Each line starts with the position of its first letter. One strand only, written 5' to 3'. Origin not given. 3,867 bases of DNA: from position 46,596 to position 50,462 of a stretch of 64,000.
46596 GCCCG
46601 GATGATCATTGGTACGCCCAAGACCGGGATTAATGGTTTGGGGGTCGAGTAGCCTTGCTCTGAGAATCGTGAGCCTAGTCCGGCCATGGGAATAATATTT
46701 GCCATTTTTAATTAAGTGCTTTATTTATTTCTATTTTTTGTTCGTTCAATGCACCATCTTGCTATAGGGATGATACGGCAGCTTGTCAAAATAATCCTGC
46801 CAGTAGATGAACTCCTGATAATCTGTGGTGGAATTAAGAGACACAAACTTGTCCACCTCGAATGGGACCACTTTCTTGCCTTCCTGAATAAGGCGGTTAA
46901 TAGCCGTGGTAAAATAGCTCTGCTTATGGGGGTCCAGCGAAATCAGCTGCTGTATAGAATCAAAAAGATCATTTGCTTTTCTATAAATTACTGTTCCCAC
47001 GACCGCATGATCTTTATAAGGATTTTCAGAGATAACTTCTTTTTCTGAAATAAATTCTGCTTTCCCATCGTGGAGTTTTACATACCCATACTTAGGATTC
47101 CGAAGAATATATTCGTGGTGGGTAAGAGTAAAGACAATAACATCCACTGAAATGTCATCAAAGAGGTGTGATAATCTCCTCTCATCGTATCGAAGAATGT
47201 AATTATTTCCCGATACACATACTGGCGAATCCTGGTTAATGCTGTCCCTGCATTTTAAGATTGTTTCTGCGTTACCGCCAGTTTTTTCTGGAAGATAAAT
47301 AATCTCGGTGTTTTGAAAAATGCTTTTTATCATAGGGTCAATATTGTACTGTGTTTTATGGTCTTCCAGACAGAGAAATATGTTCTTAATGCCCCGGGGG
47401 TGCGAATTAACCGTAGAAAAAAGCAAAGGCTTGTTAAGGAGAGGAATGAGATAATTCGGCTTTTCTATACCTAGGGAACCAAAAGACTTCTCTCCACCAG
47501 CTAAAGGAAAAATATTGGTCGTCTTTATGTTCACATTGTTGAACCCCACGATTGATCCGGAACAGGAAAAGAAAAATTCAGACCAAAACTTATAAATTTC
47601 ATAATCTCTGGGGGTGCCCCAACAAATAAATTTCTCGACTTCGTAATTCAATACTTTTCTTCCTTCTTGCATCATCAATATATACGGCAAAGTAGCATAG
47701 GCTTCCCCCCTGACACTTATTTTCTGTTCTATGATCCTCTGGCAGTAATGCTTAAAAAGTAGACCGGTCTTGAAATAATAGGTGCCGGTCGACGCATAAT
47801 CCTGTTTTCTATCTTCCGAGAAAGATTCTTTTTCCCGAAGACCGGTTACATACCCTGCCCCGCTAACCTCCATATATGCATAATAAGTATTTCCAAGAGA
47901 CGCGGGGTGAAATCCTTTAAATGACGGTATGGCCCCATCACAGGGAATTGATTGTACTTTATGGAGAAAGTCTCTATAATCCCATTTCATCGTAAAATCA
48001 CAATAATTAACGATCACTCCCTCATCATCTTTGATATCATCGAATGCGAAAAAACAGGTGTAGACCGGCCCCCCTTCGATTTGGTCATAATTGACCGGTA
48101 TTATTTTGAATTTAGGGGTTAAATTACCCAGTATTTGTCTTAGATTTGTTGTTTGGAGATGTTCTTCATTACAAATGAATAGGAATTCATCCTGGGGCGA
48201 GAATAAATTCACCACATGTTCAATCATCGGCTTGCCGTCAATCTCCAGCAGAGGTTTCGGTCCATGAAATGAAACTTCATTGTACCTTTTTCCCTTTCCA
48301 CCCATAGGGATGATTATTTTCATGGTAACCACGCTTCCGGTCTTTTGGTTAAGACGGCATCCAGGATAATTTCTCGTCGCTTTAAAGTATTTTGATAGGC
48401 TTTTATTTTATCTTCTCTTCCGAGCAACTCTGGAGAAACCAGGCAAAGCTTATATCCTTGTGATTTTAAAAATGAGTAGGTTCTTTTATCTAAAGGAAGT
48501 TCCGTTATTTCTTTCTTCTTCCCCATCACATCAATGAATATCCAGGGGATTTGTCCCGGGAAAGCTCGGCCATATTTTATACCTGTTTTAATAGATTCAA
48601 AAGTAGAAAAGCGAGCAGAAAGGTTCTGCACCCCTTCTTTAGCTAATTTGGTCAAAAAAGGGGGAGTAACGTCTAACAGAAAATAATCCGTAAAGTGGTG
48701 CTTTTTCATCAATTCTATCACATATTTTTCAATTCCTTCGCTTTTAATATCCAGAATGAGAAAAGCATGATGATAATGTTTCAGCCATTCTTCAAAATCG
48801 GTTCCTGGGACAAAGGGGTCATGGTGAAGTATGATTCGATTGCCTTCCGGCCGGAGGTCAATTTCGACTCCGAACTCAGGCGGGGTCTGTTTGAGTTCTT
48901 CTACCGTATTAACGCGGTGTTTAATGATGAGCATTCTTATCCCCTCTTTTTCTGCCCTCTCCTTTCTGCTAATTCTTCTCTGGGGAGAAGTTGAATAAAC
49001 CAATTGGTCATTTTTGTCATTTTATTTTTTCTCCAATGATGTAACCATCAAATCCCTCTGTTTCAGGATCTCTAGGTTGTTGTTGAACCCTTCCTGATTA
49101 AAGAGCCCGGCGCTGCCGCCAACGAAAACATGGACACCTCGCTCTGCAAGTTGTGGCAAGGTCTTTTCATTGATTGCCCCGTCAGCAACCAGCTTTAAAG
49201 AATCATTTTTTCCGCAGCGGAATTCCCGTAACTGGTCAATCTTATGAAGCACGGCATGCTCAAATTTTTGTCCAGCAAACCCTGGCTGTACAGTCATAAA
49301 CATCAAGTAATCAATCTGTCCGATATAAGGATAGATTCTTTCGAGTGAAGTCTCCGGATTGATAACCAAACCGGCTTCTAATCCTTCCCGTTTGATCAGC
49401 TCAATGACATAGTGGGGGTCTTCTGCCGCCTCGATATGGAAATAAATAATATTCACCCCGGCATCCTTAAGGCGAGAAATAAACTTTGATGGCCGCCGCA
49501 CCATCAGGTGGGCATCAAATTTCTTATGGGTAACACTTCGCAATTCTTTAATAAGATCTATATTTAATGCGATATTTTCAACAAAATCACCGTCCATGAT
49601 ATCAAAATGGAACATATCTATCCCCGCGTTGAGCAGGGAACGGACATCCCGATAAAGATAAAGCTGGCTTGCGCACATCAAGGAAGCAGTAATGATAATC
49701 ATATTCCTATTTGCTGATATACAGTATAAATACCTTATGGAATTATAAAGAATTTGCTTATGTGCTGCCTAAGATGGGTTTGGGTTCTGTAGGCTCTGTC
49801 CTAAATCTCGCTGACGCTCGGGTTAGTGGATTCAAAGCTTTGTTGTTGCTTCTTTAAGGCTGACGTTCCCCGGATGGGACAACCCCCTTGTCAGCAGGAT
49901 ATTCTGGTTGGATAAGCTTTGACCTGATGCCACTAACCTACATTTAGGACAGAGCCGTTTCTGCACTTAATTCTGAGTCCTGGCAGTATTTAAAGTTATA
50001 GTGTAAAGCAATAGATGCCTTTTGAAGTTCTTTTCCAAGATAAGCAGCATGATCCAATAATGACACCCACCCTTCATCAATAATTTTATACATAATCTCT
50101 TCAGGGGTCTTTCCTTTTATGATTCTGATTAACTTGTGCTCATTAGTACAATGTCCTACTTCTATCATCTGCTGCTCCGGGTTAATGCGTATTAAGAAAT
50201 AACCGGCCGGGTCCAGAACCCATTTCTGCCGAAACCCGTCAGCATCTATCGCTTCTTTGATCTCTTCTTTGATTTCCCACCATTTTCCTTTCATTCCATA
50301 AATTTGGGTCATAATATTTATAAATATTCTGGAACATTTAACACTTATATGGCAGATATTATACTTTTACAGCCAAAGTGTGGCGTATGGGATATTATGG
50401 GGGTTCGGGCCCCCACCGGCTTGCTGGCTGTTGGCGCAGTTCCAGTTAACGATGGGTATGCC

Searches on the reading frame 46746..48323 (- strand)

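Call 59: search_protein_families(library=pfam, proteins=[window:46746-48323:-], max_evalue=0.0001)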
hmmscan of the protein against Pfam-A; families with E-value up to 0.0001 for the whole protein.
window:46746-48323:- (525 aa): 2 families
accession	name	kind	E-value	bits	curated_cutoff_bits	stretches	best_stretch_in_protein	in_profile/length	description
PF00483.29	NTP_transferase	-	1.9e-19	70.7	21.2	2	4-192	3-188/245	Nucleotidyl transferase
PF12804.13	NTP_transf_3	-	1.9e-10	41.6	27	1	4-141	2-131/160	MobA-like NTP transferase domain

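Call 91: search_protein_families(library=ncbifam, proteins=[window:46746-48323:-], max_evalue=0.00001)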
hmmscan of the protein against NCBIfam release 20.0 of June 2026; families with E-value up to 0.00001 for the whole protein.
window:46746-48323:- (525 aa): 4 families
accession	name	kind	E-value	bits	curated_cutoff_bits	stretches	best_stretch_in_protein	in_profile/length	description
TIGR03992.1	Arch_glmU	subfamily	9e-19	67.6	292.1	2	1-236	1-215/393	bifunctional sugar-1-phosphate nucleotidylyltransferase/acetyltransferase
TIGR01208.1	rmlA_long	equivalog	2.8e-15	56.1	320.25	1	283-490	15-214/353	glucose-1-phosphate thymidylyltransferase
NF041173.1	Sug_nt_acttase_Thmprot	equivalog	2.2e-10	40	600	0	287-483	20-201/405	bifunctional sugar-1-phosphate nucleotidylyltransferase/acetyltransferase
NF041313.1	UDPGP_AglF_Halo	equivalog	7.4e-08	32.1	400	1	1-223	1-208/234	UTP--glucose-1-phosphate uridylyltransferase AglF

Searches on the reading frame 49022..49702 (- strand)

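Call 59: search_protein_families(library=pfam, proteins=[window:49022-49702:-], max_evalue=0.0001)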
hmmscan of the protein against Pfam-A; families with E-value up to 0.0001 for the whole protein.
window:49022-49702:- (226 aa): 1 family
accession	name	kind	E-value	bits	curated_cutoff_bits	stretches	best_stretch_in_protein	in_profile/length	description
PF00834.25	Ribul_P_3_epim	-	8.2e-57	192.2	21.1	1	4-198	2-196/198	Ribulose-phosphate 3 epimerase family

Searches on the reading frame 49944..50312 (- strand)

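Call 88: search_protein_families(library=pfam, proteins=[window:49944-50312:-], max_evalue=0.0001)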
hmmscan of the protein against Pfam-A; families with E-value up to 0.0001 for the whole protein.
window:49944-50312:- (122 aa): 1 family
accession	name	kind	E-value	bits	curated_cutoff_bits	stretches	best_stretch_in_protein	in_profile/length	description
PF14251.12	PterinBD-DUF4346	-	1.5e-22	80.6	29.6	1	33-112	1-86/86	PterinBD-DUF4346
